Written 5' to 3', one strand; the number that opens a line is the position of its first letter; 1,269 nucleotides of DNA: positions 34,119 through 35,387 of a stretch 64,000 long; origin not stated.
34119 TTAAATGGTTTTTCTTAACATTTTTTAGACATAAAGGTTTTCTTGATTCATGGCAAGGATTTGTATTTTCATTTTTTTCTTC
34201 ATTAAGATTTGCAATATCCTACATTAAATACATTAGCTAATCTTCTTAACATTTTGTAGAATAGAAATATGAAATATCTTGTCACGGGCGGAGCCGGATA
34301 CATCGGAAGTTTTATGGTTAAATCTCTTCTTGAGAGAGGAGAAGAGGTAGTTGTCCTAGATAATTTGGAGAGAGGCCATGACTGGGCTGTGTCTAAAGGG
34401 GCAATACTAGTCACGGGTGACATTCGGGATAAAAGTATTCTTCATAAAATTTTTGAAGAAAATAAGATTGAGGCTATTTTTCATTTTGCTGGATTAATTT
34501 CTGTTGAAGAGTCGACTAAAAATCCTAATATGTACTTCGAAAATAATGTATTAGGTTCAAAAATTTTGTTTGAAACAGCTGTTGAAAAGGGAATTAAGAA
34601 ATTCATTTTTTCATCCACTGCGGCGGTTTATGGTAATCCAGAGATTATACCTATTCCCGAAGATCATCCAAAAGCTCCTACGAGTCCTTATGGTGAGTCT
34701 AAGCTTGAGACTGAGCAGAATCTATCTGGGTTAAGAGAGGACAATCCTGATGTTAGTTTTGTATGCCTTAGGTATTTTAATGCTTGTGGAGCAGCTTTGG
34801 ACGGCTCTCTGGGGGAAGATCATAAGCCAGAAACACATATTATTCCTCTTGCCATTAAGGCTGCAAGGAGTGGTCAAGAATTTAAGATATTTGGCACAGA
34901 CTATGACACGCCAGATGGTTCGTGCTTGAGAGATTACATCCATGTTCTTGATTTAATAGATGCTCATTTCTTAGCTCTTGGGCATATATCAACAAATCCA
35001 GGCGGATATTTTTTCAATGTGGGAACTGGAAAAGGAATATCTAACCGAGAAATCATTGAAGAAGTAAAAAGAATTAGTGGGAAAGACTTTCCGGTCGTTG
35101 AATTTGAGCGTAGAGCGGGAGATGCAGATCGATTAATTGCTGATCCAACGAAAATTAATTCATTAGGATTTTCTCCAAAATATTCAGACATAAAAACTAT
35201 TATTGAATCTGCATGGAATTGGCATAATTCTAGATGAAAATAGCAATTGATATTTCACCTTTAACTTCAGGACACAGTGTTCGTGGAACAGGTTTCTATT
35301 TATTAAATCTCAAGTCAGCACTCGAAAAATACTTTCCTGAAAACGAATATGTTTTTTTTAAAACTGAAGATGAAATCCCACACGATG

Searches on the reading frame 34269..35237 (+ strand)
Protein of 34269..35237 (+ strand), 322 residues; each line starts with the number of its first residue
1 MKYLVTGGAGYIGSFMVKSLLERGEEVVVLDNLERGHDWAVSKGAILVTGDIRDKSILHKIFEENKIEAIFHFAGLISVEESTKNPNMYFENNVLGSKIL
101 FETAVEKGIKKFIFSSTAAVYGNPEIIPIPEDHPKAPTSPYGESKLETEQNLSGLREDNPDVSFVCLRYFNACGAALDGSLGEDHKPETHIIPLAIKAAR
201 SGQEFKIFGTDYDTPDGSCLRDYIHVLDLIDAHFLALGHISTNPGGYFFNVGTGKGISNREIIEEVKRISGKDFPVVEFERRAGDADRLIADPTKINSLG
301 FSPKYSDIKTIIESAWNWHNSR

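Call 11: search_protein_families(library=pfam, proteins=[window:34269-35237:+], max_evalue=0.0001)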
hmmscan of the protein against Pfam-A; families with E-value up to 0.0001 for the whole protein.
window:34269-35237:+ (322 aa): 9 families
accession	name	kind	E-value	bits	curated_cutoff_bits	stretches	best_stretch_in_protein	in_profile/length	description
PF01370.27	Epimerase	-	2.2e-58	198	20.9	1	4-252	2-240/240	NAD dependent epimerase/dehydratase family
PF16363.11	GDP_Man_Dehyd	-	5.1e-47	161.4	27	1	4-306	1-324/332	GDP-mannose 4,6 dehydratase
PF01073.25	3Beta_HSD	-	3.1e-18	66.2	22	1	4-151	1-156/280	3-beta hydroxysteroid dehydrogenase/isomerase family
PF02719.21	Polysacc_synt_2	-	7.3e-17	61.9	20.2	1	4-175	2-174/293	Polysaccharide biosynthesis protein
PF04321.23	RmlD_sub_bind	-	7.8e-15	55.1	27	1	1-152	1-136/287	RmlD substrate binding domain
PF05368.20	NmrA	-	1.9e-08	34.7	27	1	4-118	6-108/298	NmrA-like family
PF07993.18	NAD_binding_4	-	5.4e-08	32.7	20.1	0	65-152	87-188/258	Male sterility protein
PF13460.12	NAD_binding_10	-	1.1e-06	29.1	27.2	1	7-123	1-104/184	NAD(P)H-binding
PF08659.16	KR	-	4.7e-06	27.1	22.6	1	3-124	3-144/180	KR domain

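Call 13: search_protein_families(library=ncbifam, proteins=[window:34269-35237:+], max_evalue=1e-10)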
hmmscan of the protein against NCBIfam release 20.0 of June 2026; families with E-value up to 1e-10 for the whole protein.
window:34269-35237:+ (322 aa): 17 families
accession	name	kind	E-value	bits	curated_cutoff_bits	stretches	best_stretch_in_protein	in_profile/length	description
TIGR01179.1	galE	equivalog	4.8e-117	390.5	262.3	1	3-321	2-327/332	UDP-glucose 4-epimerase GalE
NF007956.0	PRK10675.1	subfamily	4.3e-71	239.8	394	1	1-319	1-329/338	UDP-glucose 4-epimerase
TIGR02197.1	heptose_epim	equivalog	8.3e-39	133.6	274.6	1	4-273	2-263/316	ADP-glyceromanno-heptose 6-epimerase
TIGR01181.1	dTDP_gluc_dehyt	equivalog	1.6e-35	122.8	365.1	1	2-319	1-311/321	dTDP-glucose 4,6-dehydratase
TIGR04180.1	EDH_00030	hypoth_equivalog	1.2e-34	119.8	475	1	4-305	2-296/297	NAD-dependent 4,6-dehydratase LegB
TIGR03466.1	HpnA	hypoth_equivalog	5.1e-19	68.3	367.65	1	1-161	1-161/327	hopanoid-associated sugar epimerase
NF008360.0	PRK11150.1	equivalog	7.5e-19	68.1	452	1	4-305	3-292/310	ADP-glyceromanno-heptose 6-epimerase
NF043036.1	ErythonDh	equivalog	3.6e-17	62.5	325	1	1-148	1-156/321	D-erythronate dehydrogenase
NF042422.1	oxyalk_red_OleD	equivalog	1.3e-16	60.9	580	1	1-266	1-246/329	2-alkyl-3-oxoalkanoate reductase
NF007582.0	PRK10217.1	equivalog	8.1e-16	58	698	1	2-266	3-266/355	dTDP-glucose 4,6-dehydratase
NF007490.0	PRK10084.1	subfamily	1.9e-15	56.8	649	1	1-267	1-274/361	dTDP-glucose 4,6-dehydratase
TIGR02622.1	CDP_4_6_dhtase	equivalog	5.2e-14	52.1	278.45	1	2-320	6-331/352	CDP-glucose 4,6-dehydratase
NF052578.1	StrlDmthSdmBMthl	equivalog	2.4e-13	50.6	600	1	1-125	1-122/328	sterol demethylase protein SdmB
NF042423.1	oxyalk_red_Shew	equivalog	4.3e-13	49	580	1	2-211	10-201/331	2-alkyl-3-oxoalkanoate reductase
NF011728.1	PRK15181.1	equivalog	4.6e-13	48.9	760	1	2-318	17-336/348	Vi polysaccharide biosynthesis UDP-N-acetylglucosaminuronic acid C-4 epimerase TviC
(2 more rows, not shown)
